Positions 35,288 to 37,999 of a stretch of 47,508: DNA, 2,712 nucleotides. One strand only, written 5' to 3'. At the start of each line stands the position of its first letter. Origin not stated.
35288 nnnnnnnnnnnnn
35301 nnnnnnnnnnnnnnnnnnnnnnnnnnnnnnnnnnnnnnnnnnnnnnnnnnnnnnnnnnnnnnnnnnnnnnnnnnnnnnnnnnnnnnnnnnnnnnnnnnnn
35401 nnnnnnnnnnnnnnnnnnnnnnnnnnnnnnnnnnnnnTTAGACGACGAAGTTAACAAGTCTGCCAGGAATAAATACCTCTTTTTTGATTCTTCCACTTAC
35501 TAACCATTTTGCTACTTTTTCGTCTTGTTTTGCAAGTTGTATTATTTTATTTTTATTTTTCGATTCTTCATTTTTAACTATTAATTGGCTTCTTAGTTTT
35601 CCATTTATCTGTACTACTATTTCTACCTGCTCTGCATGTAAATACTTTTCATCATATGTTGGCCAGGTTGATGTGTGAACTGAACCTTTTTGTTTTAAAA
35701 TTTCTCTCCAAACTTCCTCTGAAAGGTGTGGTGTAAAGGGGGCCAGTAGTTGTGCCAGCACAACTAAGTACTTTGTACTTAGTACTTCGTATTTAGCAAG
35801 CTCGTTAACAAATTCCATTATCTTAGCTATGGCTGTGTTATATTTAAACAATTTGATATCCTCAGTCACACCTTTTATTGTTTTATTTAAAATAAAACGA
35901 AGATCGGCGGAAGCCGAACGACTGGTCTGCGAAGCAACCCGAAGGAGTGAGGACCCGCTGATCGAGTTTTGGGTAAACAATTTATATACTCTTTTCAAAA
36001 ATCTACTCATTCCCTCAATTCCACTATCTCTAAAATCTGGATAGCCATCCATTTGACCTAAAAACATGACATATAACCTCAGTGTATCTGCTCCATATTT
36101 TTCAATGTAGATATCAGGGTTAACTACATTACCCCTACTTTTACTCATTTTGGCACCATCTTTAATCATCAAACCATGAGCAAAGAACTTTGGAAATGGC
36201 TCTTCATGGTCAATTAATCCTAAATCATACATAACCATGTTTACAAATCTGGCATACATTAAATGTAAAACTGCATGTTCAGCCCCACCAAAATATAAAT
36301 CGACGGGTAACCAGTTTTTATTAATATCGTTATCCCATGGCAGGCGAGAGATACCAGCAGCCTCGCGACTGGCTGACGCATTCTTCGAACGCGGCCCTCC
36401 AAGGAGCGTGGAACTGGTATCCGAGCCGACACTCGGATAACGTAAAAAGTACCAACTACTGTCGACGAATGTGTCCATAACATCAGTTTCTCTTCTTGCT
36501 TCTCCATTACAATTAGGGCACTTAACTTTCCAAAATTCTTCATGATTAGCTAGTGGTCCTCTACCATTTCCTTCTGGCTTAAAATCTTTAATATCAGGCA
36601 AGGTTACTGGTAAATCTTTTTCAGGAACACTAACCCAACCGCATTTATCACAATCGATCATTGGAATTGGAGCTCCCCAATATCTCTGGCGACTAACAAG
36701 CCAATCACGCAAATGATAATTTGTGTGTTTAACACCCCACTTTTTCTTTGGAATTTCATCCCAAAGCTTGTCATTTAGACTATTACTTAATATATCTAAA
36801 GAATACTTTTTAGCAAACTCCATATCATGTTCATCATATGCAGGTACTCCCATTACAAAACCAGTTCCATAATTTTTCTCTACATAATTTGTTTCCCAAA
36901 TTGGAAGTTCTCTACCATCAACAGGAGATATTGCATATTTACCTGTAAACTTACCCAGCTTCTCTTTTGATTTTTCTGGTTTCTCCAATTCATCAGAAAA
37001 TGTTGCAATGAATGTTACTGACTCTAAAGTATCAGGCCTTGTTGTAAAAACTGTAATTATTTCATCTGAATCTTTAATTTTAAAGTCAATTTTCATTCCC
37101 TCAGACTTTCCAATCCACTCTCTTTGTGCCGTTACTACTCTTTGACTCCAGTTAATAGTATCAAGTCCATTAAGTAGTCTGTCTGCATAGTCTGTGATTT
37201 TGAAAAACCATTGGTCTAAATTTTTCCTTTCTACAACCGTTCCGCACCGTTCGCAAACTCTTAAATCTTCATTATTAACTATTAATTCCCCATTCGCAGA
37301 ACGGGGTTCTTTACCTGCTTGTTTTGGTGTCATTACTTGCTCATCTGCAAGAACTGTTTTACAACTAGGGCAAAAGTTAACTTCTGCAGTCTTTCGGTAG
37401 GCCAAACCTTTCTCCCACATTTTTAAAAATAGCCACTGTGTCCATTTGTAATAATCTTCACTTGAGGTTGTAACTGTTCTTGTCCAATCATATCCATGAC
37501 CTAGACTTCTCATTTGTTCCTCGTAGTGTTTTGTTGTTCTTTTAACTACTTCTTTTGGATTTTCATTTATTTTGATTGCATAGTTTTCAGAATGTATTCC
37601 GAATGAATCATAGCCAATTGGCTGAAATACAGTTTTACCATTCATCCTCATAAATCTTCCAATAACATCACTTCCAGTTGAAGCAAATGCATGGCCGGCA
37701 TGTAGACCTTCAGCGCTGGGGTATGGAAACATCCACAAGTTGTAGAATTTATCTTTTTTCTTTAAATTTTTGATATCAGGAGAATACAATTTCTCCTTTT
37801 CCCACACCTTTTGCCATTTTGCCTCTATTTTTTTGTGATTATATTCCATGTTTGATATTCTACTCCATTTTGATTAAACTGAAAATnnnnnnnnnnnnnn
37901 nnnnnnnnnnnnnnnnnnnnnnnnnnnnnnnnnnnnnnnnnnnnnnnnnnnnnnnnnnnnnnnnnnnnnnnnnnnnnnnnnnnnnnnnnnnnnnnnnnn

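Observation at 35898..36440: Two related GC-rich palindromic elements sit in frame inside leuS (Rickettsia-RPE-like behaviour), with a possible third in argS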

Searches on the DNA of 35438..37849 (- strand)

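Call 62: search_with_rna_model(model_id=R1, sources=[L001, L002, L003, L004, L005, L006, L007, L008, L009, L010, L011, L012, L013, L014, L015, L016, L017, L018, L019, L020, L021, L022, L026, L029, L036, L040, L046, L077, L078, L083, L089, L090, L091, L092, L093, L094, L095, L096, L097, L098, L099, L100, L101, L102, L103, L104, L105, L106, L107, L108], max_evalue=1)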
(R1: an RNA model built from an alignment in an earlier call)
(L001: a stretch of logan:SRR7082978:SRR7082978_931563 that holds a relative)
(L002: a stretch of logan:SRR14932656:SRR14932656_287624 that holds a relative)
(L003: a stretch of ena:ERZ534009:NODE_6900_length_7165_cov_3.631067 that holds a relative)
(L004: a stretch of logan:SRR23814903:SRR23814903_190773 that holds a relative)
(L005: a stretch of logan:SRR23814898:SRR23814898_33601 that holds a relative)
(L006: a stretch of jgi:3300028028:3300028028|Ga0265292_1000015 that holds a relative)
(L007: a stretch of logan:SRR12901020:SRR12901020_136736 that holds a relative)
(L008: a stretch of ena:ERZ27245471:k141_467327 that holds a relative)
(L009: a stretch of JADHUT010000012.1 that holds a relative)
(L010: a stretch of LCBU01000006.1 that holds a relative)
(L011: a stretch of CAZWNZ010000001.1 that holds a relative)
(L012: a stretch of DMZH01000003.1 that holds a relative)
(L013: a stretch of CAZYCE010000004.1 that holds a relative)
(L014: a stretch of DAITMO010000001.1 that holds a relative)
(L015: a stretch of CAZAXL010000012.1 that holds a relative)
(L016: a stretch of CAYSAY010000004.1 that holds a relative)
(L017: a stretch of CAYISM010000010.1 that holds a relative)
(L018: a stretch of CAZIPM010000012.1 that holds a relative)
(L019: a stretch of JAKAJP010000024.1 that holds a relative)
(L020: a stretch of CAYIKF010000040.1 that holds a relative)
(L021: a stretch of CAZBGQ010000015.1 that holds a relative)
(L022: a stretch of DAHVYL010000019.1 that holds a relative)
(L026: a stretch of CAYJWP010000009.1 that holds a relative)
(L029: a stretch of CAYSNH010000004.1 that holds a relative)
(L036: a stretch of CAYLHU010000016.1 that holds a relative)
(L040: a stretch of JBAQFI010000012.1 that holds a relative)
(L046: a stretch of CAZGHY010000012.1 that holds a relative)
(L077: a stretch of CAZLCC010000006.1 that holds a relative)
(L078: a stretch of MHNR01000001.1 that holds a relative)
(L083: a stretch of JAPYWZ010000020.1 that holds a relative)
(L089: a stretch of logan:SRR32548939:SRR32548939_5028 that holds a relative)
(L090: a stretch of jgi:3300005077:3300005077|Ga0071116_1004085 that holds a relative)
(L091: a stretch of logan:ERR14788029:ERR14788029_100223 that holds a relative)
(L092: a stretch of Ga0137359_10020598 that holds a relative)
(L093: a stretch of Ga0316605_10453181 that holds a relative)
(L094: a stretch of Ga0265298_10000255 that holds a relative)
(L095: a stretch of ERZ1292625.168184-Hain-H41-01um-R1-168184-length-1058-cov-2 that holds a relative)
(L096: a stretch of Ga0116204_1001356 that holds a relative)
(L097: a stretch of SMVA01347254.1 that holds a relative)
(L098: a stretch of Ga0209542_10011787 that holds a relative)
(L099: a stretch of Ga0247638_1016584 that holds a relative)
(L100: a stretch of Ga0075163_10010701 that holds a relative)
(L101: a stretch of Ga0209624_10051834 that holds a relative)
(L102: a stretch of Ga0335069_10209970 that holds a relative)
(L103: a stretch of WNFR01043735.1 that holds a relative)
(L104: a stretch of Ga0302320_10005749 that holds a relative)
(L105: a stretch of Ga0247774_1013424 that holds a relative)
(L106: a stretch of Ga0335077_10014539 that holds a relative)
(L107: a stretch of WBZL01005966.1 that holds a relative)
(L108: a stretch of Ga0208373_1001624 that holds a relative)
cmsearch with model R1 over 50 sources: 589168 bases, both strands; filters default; matches with E-value up to 1: 22.
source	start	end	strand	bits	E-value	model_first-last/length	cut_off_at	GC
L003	2895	2979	+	93.8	9.9e-24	1-82/82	no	0.53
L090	10491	10575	+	90.3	1.1e-22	1-82/82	no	0.54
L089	11354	11438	+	86.4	1.4e-21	1-82/82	no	0.51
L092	2670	2751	-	82.6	2e-20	1-82/82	no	0.5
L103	1541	1622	+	82.6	2e-20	1-82/82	no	0.5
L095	264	345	+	75.5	2.3e-18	1-82/82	no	0.65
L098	13191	13272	-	72.8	1.4e-17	1-82/82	no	0.63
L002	5026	5104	+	68.4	2.7e-16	1-82/82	no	0.48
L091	4450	4522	+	61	4.2e-14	1-82/82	no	0.6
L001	1495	1579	+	52.2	1.6e-11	1-82/82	no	0.61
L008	11410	11493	+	52.1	1.7e-11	1-82/82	no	0.61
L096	11392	11475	+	52.1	1.7e-11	1-82/82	no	0.61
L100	10640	10724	-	25.9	0.00078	1-82/82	no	0.67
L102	683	762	-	24.1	0.0026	1-82/82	no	0.66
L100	10472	10556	-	24.1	0.0026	1-82/82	no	0.65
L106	9569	9659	+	22.2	0.0096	1-82/82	no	0.66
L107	415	503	-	20.8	0.024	1-82/82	no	0.75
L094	6044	6078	+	16.7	0.38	23-58/82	no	0.6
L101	1441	1480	-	16.2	0.54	22-59/82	no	0.6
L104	10707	10742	+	15.7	0.73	23-58/82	no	0.64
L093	1038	1074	-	15.7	0.77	23-58/82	no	0.7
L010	9893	9967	-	15.6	0.78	1-82/82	no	0.43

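Call 71: search_rna_families(source=window, start=35800, end=36550, threshold=evalue, max_evalue=10)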
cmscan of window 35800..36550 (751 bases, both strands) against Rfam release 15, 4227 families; matches with E-value up to 10: 3.
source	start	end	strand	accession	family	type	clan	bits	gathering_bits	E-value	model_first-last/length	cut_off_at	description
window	35860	35949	-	RF01761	wcaG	Cis-reg;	-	16.9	42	1.6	1-98/98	no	wcaG RNA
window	35961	35990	-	RF02823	LPR69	Gene; sRNA;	-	13.1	40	8.6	1-82/82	no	Legionella RNA 69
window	36119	36205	-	RF01929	bxd_1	Gene; lncRNA;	-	11.3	75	9.1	1-86/86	no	Bithoraxoid conserved region 1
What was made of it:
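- On Known structured RNA families (Rfam 15): The best local hit is 16.9 bits against a gathering score of 42 (call 71).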

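Call 74: search_dna_similar(query=window:36326-36443:-, collection=phages, mode=distant, max_evalue=1)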
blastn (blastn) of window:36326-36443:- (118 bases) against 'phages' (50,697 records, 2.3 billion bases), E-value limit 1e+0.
No match.
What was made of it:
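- Tried and rejected: blastn of insert A against phage records gave no match (call 74).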

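Call 93: search_with_rna_model(model_id=R1, sources=[L229, L230], filters=off, max_evalue=1, show_alignments=4)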
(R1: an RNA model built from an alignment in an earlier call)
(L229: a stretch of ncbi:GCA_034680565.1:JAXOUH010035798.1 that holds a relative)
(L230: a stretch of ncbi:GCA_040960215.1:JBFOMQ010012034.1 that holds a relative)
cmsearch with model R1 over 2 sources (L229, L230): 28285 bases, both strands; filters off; matches with E-value up to 1: 1.
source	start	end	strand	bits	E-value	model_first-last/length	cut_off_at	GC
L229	9923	9978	+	14.6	0.077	1-82/82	no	0.21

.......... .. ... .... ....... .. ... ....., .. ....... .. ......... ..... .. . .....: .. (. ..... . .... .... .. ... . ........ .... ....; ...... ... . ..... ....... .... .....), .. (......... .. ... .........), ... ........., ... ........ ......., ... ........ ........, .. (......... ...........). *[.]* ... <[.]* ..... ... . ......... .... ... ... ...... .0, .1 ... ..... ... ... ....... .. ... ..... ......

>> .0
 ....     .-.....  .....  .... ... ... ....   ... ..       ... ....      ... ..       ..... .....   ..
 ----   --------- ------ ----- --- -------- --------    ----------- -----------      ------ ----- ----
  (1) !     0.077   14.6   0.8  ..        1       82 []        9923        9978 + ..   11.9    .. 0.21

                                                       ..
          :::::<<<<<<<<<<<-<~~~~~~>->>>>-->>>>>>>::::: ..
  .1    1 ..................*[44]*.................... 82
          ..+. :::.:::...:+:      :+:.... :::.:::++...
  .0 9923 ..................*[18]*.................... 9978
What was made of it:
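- Tried and rejected: SSTF-type inserts (L229, L230) as family-1 members are rejected by the model (call 93).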

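Call 110: build_rna_model(alignment_id=A3, structure=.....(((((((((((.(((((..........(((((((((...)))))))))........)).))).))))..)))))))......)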
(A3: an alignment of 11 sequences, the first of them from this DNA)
Model R2 built from alignment A3 (11 sequences, 87 columns); structure: as given.
model positions 82; base pairs 24; branch points 0; effective number of sequences 3.53; information 0.692 bits per position. Calibrated on 0.2 Mb of random sequence (short: E-values are rough).
structure used (alignment columns):
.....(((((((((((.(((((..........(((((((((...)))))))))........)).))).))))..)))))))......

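Call 111: search_with_rna_model(model_id=R2, sources=[window, L004, L006, L007, L009, L010, L011, L012, L013, L014, L015, L016, L017, L018, L019, L020, L022, L046, L083, L229, L230, L008, L089, L090, L091, L002, L003, L092, L098], max_evalue=5)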
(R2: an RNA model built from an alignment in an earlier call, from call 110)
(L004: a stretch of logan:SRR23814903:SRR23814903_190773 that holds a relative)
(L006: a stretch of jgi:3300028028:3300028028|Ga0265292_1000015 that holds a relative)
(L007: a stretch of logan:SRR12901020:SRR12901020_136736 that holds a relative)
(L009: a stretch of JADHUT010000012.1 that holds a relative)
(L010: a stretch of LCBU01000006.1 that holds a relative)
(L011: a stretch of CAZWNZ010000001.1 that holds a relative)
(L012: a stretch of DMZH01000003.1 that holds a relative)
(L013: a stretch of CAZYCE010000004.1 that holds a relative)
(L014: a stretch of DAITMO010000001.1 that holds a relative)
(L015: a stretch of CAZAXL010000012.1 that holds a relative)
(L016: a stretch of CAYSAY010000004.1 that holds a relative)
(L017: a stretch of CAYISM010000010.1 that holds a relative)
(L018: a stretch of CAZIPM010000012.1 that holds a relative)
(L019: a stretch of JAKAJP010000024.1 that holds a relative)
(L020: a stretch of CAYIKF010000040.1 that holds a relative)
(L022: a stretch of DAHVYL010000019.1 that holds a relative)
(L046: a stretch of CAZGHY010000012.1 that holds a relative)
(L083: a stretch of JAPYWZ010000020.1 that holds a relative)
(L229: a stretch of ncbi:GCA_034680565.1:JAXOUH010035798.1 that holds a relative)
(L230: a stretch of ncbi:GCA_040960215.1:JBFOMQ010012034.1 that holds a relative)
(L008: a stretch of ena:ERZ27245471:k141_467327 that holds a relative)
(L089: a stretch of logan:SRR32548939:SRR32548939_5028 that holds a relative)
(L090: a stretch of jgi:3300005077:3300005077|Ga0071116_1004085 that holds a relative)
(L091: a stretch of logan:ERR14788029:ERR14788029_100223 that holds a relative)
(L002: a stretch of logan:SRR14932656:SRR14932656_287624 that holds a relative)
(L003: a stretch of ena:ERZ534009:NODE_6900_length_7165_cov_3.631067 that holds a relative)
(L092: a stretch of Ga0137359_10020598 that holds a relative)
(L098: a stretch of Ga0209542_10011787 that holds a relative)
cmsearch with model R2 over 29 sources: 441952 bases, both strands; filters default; matches with E-value up to 5: 11.
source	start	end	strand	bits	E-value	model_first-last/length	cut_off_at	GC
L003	2895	2979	+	95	4.9e-24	1-82/82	no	0.53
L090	10491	10575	+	87.2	8.7e-22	1-82/82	no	0.54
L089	11354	11438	+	86.8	1.2e-21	1-82/82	no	0.51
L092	2670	2751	-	76.8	9.2e-19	1-82/82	no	0.5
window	36343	36427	-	74.2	5.3e-18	1-82/82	no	0.64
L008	11410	11494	+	73.6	7.8e-18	1-82/82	no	0.61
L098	13191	13272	-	71.4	3.6e-17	1-82/82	no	0.63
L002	5026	5104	+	66.7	8e-16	1-82/82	no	0.48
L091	4450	4522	+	60.8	4e-14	1-82/82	no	0.6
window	35896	35968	-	53.7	5e-12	1-82/82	no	0.59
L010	9891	9967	-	17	0.22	1-82/82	no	0.43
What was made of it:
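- On Rickettsia palindromic elements (RPE): None in 442-589 kb of related loci outside leuS (calls 62, 111).
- No further copy was found in 442 kb of related DNA (call 111) or in 589 kb (call 62).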
